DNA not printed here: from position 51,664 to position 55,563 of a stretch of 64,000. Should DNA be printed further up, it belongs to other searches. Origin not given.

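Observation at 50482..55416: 1644-aa fusion of a eukaryotic-type Ser/Thr kinase, STAND/AAA ATPase, TPR array, GAF domain and a complete sigma-54 activator module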

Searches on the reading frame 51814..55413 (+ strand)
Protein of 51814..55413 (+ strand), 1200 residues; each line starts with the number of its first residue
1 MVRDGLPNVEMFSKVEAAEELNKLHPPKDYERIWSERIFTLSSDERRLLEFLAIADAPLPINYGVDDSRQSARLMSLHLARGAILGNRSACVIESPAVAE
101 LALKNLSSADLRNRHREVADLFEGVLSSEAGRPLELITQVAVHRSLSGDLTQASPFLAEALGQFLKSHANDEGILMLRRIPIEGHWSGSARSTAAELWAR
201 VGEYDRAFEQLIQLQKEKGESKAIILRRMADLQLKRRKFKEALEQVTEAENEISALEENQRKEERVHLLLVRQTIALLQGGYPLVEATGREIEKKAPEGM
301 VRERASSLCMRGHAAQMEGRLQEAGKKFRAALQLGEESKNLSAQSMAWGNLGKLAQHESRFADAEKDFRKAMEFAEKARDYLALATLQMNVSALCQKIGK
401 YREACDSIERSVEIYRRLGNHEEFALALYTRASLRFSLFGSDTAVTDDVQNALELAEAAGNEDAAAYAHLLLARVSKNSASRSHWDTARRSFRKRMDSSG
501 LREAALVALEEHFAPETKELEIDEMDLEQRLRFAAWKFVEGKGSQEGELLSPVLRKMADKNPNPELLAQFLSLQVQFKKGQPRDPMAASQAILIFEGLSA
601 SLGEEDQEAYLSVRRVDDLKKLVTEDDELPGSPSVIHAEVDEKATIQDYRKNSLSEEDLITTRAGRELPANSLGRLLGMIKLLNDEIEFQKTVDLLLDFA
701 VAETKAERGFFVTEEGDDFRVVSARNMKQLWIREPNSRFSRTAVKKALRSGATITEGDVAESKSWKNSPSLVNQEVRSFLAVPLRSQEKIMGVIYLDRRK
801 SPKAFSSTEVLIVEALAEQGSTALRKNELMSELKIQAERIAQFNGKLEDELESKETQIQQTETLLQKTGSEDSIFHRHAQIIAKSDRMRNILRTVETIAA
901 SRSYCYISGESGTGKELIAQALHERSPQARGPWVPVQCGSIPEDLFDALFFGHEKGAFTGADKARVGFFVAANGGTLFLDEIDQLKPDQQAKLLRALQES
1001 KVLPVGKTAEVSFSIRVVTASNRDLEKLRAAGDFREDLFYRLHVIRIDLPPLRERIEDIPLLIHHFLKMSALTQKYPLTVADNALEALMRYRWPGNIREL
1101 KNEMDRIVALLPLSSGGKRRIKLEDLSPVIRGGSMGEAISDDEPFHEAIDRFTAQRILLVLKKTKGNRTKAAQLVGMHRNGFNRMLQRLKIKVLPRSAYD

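Call 78: search_protein_representatives(protein=window:51814-55413:+)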
Query: 1200 residues. Proteins with E-value up to 0.001 (for the whole library): 185639; up to 1e-10: 137643; up to 1e-30: 72887. The best 150 are listed.
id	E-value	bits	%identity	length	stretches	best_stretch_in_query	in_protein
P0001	0.0e+00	2617.2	100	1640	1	1-1200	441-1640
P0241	8.3e-178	610.1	37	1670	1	18-1193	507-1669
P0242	3.8e-151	521.8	34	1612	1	48-1191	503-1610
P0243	4.6e-126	438.7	40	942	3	882-1108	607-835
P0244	3.2e-122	426.0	37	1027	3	840-1107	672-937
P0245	4.2e-108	379.3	32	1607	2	351-1191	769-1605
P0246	8.0e-103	361.8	36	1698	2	672-1191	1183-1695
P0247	1.2e-102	361.2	35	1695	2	676-1194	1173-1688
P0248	1.8e-102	360.6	33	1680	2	673-1189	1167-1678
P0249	2.2e-102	360.3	38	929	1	670-1186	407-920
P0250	4.6e-102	359.3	35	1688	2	679-1189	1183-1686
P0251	1.1e-101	358.0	35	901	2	670-1189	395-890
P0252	2.0e-101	357.2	34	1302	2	671-1191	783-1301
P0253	3.7e-101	356.2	42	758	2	877-1108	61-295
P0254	5.0e-101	355.8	47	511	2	879-1110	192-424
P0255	1.3e-100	354.5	33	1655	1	304-1189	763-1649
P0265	2.0e-98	347.2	31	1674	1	304-1190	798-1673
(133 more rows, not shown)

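Call 80: find_encoding_contigs(protein=P0241, flank=8000, max_places=2)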
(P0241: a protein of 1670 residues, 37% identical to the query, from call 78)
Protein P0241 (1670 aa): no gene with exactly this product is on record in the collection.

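Call 82: list_cluster_members(proteins=[P0241, P0242, P0245, P0255, P0265])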
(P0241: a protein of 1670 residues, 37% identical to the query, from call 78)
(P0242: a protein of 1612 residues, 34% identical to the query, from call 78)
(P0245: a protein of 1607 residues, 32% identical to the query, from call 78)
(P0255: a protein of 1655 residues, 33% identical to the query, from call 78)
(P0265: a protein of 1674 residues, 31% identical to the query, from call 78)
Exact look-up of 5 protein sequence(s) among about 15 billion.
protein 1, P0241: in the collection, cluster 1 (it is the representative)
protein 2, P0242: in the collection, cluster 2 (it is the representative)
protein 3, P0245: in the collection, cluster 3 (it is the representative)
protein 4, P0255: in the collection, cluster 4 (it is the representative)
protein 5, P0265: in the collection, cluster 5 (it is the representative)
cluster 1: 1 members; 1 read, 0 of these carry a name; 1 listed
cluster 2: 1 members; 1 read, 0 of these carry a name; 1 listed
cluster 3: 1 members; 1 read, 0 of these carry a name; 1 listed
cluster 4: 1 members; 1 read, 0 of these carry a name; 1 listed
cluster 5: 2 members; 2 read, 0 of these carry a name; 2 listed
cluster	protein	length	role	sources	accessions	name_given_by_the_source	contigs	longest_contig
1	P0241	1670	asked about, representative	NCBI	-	-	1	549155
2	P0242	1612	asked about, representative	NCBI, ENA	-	-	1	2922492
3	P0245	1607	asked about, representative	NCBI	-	-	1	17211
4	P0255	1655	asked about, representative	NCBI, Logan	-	-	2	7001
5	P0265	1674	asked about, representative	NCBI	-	-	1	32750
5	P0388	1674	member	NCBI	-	-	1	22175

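Call 83: find_encoding_contigs(protein=P0242, flank=10000, max_places=2)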
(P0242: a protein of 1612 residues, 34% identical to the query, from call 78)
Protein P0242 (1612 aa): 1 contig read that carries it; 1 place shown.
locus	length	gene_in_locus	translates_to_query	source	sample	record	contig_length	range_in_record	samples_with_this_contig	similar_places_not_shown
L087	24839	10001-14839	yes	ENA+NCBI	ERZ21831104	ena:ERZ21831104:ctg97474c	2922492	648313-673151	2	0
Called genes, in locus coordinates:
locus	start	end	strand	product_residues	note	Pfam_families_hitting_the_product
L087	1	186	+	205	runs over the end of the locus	PF00891:Methyltransf_2 (weak), PF01209:Ubie_methyltran, PF05148:Methyltransf_8 (weak), PF13489:Methyltransf_23, PF13649:Methyltransf_25, PF13847:Methyltransf_31, PF08241:Methyltransf_11, PF08242:Methyltransf_12, +7 more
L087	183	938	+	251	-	PF02361:CbiQ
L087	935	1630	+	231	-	PF00005:ABC_tran, PF02463:SMC_N (faint), PF13304:AAA_21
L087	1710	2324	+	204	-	PF01618:MotA_ExbB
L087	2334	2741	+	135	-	PF02472:ExbD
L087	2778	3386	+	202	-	PF03544:TonB_C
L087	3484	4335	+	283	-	-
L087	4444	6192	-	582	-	PF00999:Na_H_Exchanger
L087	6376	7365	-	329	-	PF01761:DHQ_synthase, PF24621:DHQS_C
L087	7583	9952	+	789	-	PF07494:Reg_prop (faint)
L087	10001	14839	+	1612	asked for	PF00069:Pkinase, PF07714:PK_Tyr_Ser-Thr, PF07728:AAA_5 (faint), PF13191:AAA_16 (faint), PF00158:Sigma54_activat, PF14532:Sigma54_activ_2, PF25601:AAA_lid_14, PF02954:HTH_8 (weak), +8 more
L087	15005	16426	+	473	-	PF01073:3Beta_HSD (faint), PF01370:Epimerase, PF05368:NmrA, PF13460:NAD_binding_10, PF11066:DUF2867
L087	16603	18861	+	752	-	-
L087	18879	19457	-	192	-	PF00578:AhpC-TSA, PF08534:Redoxin, PF13905:Thioredoxin_8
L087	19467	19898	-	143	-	PF02566:OsmC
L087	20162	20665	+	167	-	-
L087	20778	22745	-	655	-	PF00041:fn3 (faint), PF19190:BACON_2 (weak)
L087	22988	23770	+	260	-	-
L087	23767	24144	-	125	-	PF00041:fn3 (weak)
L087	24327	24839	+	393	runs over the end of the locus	-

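Call 97: search_protein_families(library=pfam, proteins=[L087:7583-9949:+], max_evalue=0.05)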
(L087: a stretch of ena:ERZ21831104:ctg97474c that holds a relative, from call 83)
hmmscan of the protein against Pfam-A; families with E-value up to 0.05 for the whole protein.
L087:7583-9949:+ (789 aa): 3 families
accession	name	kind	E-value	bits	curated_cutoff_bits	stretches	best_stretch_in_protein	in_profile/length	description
PF07494.17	Reg_prop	-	2.5e-32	107.2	20.4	1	713-735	1-23/24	Two component regulator propeller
PF23748.1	Beta-prop_LRRK2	-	0.0078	15.7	26.9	0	718-739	275-296/359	LRRK2 beta propeller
PF20067.5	SSL_N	-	0.035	14.4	18.9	0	266-282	25-41/46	Strictosidine synthase-like, N-terminal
